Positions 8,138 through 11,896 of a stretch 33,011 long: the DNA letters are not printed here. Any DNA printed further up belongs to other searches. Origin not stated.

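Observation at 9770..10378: Complete histidine-phosphatase (PGAM-like) domain inserted inside isoleucyl-tRNA synthetase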

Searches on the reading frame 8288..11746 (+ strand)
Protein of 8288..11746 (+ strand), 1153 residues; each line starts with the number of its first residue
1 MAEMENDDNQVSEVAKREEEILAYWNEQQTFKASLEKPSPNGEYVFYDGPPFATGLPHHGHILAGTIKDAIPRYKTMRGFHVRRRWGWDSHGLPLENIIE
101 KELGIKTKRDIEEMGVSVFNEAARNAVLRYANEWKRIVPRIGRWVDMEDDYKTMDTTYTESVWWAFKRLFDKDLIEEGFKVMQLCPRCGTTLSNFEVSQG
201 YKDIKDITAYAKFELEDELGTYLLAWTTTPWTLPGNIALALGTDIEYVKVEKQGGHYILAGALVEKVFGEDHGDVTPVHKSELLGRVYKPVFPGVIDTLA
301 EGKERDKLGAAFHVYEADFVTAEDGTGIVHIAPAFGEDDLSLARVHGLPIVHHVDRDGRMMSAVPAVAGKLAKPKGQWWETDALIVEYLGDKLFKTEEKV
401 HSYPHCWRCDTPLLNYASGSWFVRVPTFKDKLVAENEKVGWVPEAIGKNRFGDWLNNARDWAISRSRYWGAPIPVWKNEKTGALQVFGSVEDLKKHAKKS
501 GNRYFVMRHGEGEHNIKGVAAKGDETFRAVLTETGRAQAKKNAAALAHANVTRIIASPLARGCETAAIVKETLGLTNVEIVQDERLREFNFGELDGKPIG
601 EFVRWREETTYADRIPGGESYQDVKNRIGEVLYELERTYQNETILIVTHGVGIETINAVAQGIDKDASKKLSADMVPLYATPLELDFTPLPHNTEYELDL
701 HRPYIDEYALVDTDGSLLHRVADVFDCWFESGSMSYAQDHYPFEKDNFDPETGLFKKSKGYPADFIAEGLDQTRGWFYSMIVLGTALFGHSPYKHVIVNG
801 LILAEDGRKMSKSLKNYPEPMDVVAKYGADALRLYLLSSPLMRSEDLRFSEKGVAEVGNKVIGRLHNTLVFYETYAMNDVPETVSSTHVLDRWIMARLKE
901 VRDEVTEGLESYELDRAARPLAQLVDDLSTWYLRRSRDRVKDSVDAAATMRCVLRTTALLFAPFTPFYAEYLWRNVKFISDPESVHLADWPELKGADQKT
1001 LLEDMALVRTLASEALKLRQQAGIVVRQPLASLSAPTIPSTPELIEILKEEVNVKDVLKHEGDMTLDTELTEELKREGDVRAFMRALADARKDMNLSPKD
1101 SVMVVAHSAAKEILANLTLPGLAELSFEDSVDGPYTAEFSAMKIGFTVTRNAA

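Call 3: search_protein_families(library=pfam, proteins=[window:8288-11746:+], max_evalue=0.01)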
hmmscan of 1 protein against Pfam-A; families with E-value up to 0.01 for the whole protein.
window:8288-11746:+ (1153 aa): 7 families
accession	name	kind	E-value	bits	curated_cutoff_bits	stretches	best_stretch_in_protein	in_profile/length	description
PF00133.28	tRNA-synt_1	-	2.1e-135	452.1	22.7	2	21-500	2-270/414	tRNA synthetases class I (I, L, M and V)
PF00300.27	His_Phos_1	-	8.3e-35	120.6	21.7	1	505-673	2-171/194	Histidine phosphatase superfamily (branch 1)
PF08264.19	Anticodon_1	-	7.8e-29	100.9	25.1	1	891-1030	1-144/148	Anticodon-binding domain of tRNA ligase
PF09334.17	tRNA-synt_1g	-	3.9e-17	62.5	20.1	2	789-862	308-380/391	tRNA synthetases class I (M)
PF19302.4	DUF5915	-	2.4e-06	27.7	27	1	1045-1107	82-145/195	Domain of unknown function (DUF5915)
PF01406.26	tRNA-synt_1e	-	3.9e-05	23.6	27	1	784-855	229-297/301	tRNA synthetases class I (C) catalytic domain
PF13603.12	tRNA-synt_1_2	-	0.004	17.1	25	1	311-358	97-144/185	Leucyl-tRNA synthetase, editing domain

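Call 4: search_protein_families(library=ncbifam, proteins=[window:8288-11746:+], max_evalue=0.01)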
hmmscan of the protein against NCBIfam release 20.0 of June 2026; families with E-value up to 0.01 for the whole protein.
window:8288-11746:+ (1153 aa): 31 families (the best 25 are shown)
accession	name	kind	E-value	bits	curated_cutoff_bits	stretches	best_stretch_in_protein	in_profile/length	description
TIGR00392.1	ileS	equivalog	3.1e-252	839.5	621.4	2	12-504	6-506/861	isoleucine--tRNA ligase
NF000258.1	MupB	exception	8.6e-200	666.1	1900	2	17-497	8-477/1033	mupirocin-resistant isoleucine--tRNA ligase MupB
NF000257.1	MupA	exception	6e-190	633.4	1900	2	18-495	9-471/1024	mupirocin-resistant isoleucine--tRNA ligase MupA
TIGR00422.1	valS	equivalog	3.2e-121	405.9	612.1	3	718-1037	444-759/863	valine--tRNA ligase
NF009687.0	PRK13208.1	equivalog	1.6e-110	370.6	738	3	718-1058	452-787/801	valine--tRNA ligase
NF004349.1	PRK05729.1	equivalog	1.4e-102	344.5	704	3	716-1034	432-740/860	valine--tRNA ligase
NF040702.1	ileS_w_GNAT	exception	1.1e-86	291.5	1999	3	12-252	17-270/1100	isoleucine--tRNA ligase, N-acetyltransferase domain-containing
NF011492.0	PRK14900.1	equivalog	5.2e-70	236.5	1783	3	718-1030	450-764/1044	valine--tRNA ligase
NF000540.1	alt_ValS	exception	1e-55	189.1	900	3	747-1020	514-782/827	valine--tRNA ligase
NF008957.0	PRK12300.1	subfamily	4.7e-53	180.4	677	2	15-334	7-316/946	leucine--tRNA ligase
TIGR00395.1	leuS_arch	equivalog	3.9e-50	170.8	648.5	2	761-1066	572-860/938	leucine--tRNA ligase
TIGR00396.1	leuS_bact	equivalog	6e-40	137.1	548.4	3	17-200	6-172/843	leucine--tRNA ligase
TIGR00398.1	metG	equivalog_domain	2.3e-25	89.3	336.35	2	793-971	312-496/530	methionine--tRNA ligase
NF005567.0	PRK07238.1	equivalog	1.2e-24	87.4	326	1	492-678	168-355/378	bifunctional RNase H/acid phosphatase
TIGR03162.1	ribazole_cobC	equivalog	1e-22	80.4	162.9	1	507-668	4-163/176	alpha-ribazole phosphatase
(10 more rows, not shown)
